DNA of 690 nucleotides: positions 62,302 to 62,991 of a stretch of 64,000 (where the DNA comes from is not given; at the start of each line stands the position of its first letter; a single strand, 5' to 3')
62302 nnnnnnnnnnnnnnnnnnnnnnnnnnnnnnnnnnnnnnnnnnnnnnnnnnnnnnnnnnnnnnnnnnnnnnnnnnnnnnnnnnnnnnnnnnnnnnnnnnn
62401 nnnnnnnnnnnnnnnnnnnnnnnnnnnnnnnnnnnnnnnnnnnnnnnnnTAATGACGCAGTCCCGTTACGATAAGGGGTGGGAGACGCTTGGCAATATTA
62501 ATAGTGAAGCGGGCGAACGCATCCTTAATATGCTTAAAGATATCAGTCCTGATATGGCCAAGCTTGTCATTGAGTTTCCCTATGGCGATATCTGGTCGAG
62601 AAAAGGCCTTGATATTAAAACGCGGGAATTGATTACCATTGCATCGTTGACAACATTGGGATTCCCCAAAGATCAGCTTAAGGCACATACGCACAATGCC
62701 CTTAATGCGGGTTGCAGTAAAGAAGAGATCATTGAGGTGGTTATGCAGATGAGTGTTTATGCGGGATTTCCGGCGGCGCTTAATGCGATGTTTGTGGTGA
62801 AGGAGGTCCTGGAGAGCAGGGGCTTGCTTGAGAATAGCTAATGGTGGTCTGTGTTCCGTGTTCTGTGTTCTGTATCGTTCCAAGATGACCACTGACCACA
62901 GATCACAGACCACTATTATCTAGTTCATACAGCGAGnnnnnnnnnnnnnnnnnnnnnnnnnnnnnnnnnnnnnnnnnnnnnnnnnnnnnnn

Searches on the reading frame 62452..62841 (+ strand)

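Call 22: search_protein_families(library=pfam, proteins=[window:62452-62841:+], max_evalue=1)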
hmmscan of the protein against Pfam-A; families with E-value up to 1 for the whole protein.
window:62452-62841:+ (129 aa): 1 family
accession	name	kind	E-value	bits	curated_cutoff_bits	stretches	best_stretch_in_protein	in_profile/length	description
PF02627.25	CMD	-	1.7e-22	79.6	23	1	33-118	1-84/84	Carboxymuconolactone decarboxylase family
